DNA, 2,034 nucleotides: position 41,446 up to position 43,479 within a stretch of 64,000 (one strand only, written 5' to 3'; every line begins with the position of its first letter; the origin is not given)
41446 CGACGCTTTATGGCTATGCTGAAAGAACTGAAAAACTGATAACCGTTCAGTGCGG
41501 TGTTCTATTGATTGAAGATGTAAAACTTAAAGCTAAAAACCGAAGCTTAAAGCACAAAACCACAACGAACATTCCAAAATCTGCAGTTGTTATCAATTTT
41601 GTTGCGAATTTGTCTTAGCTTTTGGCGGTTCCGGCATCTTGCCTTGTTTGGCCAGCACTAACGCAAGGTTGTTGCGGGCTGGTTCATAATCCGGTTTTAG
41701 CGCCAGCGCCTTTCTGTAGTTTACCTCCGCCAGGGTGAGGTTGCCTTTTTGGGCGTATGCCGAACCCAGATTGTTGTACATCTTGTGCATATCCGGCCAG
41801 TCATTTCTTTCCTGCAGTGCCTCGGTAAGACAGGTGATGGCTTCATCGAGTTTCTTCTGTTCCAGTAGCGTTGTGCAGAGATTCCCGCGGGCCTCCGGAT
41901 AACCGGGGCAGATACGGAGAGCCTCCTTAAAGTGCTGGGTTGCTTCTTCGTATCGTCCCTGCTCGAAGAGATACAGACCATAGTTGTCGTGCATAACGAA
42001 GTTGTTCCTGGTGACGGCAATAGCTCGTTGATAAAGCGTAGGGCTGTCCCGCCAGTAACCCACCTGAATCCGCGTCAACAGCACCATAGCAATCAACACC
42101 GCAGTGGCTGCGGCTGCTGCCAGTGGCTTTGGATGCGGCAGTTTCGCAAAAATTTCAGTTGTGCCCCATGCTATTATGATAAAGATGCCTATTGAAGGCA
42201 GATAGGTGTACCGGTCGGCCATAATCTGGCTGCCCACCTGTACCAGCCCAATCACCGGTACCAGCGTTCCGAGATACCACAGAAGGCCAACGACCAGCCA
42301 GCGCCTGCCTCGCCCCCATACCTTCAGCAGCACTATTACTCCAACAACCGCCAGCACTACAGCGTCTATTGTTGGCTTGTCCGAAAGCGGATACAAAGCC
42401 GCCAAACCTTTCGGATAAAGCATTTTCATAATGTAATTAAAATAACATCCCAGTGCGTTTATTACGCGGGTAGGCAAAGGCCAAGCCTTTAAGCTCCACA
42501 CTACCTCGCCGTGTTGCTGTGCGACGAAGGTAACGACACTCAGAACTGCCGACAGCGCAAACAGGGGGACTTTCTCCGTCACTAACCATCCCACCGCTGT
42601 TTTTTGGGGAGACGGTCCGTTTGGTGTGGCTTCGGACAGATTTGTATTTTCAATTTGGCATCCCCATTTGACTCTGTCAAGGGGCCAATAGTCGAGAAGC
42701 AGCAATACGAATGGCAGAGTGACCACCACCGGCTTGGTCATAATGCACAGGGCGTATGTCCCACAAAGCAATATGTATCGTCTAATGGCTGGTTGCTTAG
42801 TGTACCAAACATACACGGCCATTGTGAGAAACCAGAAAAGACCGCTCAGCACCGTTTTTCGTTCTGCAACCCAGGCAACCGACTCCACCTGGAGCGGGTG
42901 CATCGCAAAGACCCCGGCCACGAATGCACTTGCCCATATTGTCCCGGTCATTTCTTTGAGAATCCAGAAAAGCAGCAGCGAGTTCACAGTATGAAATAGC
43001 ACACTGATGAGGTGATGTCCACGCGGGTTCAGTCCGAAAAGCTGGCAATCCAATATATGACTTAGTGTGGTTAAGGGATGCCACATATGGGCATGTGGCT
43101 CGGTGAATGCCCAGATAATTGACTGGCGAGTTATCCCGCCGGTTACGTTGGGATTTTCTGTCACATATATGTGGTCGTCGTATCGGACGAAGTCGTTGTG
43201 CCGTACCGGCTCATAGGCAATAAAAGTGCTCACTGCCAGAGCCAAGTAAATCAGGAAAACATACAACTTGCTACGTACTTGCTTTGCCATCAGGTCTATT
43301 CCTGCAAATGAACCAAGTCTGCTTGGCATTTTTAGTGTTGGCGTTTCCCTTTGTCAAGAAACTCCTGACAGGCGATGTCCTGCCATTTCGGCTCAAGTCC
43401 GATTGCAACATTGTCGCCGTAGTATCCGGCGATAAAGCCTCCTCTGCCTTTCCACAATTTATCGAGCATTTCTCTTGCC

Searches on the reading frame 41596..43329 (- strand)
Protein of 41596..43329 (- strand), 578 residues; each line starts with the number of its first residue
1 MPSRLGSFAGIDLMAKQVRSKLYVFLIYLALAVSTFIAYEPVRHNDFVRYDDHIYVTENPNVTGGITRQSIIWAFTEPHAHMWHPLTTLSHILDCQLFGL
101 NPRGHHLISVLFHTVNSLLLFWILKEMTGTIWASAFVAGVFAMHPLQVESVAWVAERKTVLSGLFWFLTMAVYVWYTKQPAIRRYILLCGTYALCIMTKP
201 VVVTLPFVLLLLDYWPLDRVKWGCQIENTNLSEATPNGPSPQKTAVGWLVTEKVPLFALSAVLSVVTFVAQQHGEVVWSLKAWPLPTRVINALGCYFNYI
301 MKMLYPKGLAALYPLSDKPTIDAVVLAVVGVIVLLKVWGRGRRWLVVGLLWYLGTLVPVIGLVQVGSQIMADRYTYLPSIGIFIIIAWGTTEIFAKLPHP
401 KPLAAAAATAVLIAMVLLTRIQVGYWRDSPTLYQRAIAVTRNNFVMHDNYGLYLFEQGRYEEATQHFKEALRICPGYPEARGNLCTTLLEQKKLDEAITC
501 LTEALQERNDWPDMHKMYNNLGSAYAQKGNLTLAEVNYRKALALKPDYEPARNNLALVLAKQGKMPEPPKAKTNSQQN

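Call 12: search_protein_families(library=pfam, proteins=[window:41596-43329:-], max_evalue=0.01)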
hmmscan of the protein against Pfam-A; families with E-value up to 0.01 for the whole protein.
window:41596-43329:- (578 aa): 15 families
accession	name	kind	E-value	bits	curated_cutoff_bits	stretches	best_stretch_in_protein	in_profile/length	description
PF00515.34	TPR_1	-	1.3e-21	75.8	27.8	3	516-548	2-34/34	Tetratricopeptide repeat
PF13414.12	TPR_11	-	1.1e-20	73.5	26.8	3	522-563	1-42/42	TPR repeat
PF07719.23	TPR_2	-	1.4e-18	65.8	27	2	447-476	4-33/34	Tetratricopeptide repeat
PF14559.12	TPR_19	-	2.5e-18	66.6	25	1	454-519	1-66/68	Tetratricopeptide repeat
PF13424.12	TPR_12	-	7e-16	58.6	30.1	3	447-505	6-72/77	Tetratricopeptide repeat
PF13432.12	TPR_16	-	8e-15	55.4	32.7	2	487-548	6-64/65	Tetratricopeptide repeat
PF13181.12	TPR_8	-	4.7e-14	51.7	25.7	1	516-548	2-34/34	Tetratricopeptide repeat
PF13431.12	TPR_17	-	1.2e-12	47.4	24.4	0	538-564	2-28/34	Tetratricopeptide repeat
PF13374.12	TPR_10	-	3.9e-12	46.2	27.5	1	451-474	9-32/42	Tetratricopeptide repeat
PF13428.12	TPR_14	-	7e-12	45.2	23.5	1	448-485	5-42/44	Tetratricopeptide repeat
PF24575.1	TPR_Slam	-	7.9e-09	36.3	35.2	1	525-563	57-95/104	Surface lipoprotein assembly modifier, N-terminal TPR repeats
PF13176.12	TPR_7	-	5.9e-05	23.3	27.9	0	457-476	12-31/36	Tetratricopeptide repeat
PF23914.1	TPR_CcmH_CycH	-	0.00048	20.4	42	0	414-475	91-152/158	Cytochrome c-type biogenesis protein H TPR domain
PF13429.12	TPR_15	-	0.00073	19.5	26.2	0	456-527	158-226/280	Tetratricopeptide repeat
PF12895.13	ANAPC3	-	0.0021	18.7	27.2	1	450-503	29-81/82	Anaphase-promoting complex, cyclosome, subunit 3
